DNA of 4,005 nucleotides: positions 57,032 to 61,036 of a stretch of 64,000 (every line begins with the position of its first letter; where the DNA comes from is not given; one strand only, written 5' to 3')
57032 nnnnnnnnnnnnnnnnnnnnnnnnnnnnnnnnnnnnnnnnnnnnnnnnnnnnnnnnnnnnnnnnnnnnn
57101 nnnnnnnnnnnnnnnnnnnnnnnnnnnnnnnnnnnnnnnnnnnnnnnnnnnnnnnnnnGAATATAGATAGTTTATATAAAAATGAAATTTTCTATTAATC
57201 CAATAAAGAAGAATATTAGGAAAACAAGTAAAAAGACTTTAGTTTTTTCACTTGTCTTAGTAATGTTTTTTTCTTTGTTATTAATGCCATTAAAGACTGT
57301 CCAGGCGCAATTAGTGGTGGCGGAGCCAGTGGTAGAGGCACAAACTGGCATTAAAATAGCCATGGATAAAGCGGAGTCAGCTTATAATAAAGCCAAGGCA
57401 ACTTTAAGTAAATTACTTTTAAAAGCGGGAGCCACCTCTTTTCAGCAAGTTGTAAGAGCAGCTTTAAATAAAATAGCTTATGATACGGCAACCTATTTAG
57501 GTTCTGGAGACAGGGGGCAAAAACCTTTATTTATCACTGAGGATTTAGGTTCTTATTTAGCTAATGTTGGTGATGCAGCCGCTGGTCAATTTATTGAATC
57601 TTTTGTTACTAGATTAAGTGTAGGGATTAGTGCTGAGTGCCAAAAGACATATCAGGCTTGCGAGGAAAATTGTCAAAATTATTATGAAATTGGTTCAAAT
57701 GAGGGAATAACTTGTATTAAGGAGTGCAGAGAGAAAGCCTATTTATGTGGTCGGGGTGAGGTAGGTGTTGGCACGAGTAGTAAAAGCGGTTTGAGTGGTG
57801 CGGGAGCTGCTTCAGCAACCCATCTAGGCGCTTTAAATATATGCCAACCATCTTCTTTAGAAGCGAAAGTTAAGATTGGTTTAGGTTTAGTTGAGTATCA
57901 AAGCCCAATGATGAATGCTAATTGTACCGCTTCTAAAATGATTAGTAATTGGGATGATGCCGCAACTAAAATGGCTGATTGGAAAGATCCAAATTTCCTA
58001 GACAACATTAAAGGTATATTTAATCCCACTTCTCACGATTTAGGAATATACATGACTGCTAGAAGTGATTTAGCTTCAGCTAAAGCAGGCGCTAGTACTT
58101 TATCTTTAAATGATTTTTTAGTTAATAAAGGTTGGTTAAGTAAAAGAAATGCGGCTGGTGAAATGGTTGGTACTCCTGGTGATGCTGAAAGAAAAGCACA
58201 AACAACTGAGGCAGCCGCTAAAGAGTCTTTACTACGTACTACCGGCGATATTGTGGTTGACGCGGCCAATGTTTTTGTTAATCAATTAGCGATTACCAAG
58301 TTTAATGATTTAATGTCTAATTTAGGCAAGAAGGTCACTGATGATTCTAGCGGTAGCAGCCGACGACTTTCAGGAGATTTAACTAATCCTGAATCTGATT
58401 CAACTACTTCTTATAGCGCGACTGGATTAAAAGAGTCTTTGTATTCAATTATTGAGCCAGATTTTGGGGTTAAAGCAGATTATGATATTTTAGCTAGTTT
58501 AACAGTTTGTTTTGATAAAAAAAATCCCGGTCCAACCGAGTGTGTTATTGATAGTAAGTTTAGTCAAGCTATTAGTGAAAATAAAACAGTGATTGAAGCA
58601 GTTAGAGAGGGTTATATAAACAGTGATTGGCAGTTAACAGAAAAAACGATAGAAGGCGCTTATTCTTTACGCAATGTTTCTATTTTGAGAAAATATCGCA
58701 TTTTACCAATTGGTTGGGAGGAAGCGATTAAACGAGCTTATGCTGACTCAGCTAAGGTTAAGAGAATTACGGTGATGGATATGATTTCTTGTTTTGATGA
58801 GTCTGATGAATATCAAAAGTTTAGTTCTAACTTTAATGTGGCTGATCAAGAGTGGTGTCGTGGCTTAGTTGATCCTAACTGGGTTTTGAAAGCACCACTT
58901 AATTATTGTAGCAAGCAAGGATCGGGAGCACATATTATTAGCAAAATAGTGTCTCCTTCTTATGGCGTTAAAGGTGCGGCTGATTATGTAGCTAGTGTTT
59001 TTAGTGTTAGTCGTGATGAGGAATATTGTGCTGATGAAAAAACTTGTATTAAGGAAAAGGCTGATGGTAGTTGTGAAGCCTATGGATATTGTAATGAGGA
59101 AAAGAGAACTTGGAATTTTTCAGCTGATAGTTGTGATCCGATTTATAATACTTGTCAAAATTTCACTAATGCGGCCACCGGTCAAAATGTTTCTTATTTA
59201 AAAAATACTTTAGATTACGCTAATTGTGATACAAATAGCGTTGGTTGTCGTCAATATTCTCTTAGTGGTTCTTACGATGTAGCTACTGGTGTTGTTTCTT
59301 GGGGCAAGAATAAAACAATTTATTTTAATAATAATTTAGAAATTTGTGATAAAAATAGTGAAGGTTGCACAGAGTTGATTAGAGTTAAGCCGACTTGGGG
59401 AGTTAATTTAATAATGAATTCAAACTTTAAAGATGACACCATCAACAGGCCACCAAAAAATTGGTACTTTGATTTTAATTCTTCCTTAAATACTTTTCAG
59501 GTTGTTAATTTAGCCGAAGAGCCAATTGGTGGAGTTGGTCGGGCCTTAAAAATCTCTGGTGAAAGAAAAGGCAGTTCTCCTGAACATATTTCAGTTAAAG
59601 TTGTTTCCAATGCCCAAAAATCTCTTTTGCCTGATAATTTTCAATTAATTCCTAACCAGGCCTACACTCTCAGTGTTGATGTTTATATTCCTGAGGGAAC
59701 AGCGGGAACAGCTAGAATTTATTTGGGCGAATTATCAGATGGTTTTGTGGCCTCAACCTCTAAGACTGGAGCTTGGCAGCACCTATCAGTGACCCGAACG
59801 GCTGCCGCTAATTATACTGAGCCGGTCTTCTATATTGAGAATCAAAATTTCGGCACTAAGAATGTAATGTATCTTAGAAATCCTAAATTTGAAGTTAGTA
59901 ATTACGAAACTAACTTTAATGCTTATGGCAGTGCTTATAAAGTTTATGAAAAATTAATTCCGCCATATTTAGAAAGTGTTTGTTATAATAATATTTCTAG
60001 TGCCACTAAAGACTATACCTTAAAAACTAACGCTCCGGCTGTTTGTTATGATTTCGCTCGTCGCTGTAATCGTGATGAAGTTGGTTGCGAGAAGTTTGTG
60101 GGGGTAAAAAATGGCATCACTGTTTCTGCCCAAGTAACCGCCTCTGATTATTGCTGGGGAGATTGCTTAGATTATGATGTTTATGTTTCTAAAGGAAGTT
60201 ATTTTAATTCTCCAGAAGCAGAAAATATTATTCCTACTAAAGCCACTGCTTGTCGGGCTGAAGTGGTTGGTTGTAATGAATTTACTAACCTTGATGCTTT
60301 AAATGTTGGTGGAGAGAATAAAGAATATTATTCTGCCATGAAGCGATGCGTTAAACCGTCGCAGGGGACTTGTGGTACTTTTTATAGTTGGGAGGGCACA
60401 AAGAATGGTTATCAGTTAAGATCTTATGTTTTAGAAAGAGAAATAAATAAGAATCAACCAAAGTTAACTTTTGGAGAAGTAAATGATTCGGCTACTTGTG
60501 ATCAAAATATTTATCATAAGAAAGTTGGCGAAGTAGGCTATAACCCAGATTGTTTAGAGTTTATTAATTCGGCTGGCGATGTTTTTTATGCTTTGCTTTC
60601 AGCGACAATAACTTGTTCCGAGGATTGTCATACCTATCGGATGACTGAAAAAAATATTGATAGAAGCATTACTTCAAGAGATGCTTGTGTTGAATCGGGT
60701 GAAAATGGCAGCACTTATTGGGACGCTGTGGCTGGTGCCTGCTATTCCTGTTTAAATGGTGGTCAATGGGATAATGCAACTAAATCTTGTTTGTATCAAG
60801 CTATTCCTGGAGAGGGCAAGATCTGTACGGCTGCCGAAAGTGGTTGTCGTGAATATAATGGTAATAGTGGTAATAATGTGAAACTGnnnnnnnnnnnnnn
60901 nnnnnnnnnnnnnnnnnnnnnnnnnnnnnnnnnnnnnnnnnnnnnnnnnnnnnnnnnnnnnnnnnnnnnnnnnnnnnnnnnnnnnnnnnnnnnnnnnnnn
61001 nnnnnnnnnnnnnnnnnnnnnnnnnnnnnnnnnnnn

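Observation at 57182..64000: Giant (more than 2273 aa, open at window end) secreted Cys-rich protein with three CBM4/9-like modules and a recurring C-x5-6-GC-x-E motif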

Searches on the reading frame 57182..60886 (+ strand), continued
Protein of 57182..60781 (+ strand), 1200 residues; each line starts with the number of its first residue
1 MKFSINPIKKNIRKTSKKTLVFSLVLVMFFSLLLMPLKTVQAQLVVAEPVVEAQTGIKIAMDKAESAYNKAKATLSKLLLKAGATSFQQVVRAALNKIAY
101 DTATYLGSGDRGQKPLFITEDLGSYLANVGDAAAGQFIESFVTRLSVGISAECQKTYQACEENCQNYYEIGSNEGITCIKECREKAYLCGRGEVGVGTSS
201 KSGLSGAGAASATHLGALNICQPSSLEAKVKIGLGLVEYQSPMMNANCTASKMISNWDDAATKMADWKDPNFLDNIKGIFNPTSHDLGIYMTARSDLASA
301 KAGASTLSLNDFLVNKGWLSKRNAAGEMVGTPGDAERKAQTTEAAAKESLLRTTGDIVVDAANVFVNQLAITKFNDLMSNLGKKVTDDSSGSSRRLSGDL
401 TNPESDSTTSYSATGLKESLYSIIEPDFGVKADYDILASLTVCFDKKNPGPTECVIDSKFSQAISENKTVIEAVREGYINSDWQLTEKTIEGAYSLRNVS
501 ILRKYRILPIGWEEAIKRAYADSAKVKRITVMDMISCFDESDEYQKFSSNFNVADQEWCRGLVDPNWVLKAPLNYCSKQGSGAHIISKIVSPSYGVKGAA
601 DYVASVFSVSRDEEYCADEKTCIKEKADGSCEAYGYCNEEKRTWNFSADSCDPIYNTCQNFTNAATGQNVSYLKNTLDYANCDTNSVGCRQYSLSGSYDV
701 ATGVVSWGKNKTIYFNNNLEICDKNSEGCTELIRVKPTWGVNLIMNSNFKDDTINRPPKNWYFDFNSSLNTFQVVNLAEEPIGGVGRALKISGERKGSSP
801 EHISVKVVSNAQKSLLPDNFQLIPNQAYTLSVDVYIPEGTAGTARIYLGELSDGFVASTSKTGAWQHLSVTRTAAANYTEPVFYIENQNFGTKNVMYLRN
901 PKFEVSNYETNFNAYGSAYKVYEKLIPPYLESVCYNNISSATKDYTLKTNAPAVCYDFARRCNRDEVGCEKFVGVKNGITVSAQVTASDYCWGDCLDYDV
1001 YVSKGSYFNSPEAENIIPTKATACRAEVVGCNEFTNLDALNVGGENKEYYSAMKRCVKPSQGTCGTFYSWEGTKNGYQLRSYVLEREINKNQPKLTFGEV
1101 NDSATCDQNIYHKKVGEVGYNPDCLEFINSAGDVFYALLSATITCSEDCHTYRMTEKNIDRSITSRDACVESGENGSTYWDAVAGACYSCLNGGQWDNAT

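Call 96: find_encoding_contigs(protein=P0245, flank=10000, max_places=1)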
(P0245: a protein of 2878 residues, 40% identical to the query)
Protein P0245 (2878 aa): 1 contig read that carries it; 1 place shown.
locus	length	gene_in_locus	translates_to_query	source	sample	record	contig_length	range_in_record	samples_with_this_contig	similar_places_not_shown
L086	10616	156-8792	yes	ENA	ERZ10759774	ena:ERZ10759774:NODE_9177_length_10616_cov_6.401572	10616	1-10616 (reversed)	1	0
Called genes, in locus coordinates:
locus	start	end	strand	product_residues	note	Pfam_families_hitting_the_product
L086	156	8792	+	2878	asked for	-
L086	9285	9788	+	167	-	-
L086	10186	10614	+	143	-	?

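Call 97: find_encoding_contigs(protein=P0219, flank=10000, max_places=1)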
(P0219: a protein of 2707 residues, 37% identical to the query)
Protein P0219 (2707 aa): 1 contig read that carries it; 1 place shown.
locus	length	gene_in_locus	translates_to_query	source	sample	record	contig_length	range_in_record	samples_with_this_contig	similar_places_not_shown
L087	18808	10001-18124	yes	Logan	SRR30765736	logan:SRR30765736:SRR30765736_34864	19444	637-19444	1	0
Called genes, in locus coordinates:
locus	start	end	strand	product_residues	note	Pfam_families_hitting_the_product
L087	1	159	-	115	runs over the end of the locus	-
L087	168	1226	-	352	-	PF18895:T4SS_pilin (weak), PF01464:SLT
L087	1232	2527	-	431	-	PF13529:Peptidase_C39_2, PF03412:Peptidase_C39 (faint)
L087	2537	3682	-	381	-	-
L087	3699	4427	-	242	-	PF13462:Thioredoxin_4, PF01323:DSBA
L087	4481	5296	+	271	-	PF03372:Exo_endo_phos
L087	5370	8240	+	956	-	PF00133:tRNA-synt_1, PF09334:tRNA-synt_1g, PF13603:tRNA-synt_1_2, PF00293:NUDIX, PF00133:tRNA-synt_1, PF08264:Anticodon_1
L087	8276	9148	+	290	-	PF00398:RrnaAD, PF13649:Methyltransf_25 (faint)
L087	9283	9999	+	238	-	PF18884:TSP3_bac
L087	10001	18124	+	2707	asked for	PF02018:CBM_4_9 (faint)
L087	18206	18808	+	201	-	?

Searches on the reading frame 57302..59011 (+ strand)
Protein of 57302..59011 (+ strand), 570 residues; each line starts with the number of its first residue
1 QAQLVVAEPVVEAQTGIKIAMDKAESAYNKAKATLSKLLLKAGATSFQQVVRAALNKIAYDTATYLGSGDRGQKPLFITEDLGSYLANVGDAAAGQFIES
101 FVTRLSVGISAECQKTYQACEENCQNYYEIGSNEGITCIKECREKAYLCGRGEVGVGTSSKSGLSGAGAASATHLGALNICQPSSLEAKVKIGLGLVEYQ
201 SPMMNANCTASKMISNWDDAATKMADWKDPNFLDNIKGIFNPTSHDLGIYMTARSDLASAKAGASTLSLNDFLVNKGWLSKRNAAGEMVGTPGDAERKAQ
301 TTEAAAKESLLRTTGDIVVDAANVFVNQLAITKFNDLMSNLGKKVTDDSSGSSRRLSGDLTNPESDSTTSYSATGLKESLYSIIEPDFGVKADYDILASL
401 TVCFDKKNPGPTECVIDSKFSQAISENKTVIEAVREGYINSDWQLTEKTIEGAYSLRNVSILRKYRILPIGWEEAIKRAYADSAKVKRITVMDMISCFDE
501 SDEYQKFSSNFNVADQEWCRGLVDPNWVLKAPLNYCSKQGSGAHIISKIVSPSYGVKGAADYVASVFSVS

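Call 66: search_solved_structures(query=A9, max_evalue=5)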
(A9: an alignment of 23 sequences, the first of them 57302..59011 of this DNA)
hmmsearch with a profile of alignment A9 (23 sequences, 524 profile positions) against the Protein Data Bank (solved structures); distinct sequences matched with E-value up to 5: 5.
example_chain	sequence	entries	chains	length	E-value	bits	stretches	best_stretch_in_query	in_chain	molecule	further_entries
7uv1_A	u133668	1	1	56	0.46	12.3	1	96-140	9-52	Vicilin-like protein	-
3hdi_A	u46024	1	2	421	0.64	11.9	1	53-106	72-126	Processing protease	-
6o3q_A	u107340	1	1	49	1.9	10.3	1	95-139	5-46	Vicilin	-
7lve_A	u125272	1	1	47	2.2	10.1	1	94-135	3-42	Vicilin Jug r 2.0101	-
7uv3_A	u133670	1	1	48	2.2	10.1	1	97-139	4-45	Vicilin Pis v 3.0101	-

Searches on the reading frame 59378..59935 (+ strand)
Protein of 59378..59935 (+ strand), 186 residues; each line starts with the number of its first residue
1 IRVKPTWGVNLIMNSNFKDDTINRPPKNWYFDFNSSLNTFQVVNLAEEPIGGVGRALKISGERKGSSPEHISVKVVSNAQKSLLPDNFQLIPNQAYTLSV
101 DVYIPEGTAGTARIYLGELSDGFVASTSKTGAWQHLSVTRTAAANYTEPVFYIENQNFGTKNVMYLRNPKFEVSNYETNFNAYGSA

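Call 45: search_solved_structures(query=A6, max_evalue=1)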
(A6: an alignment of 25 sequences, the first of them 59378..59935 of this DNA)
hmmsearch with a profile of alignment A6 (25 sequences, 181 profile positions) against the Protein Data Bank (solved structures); distinct sequences matched with E-value up to 1: 0.
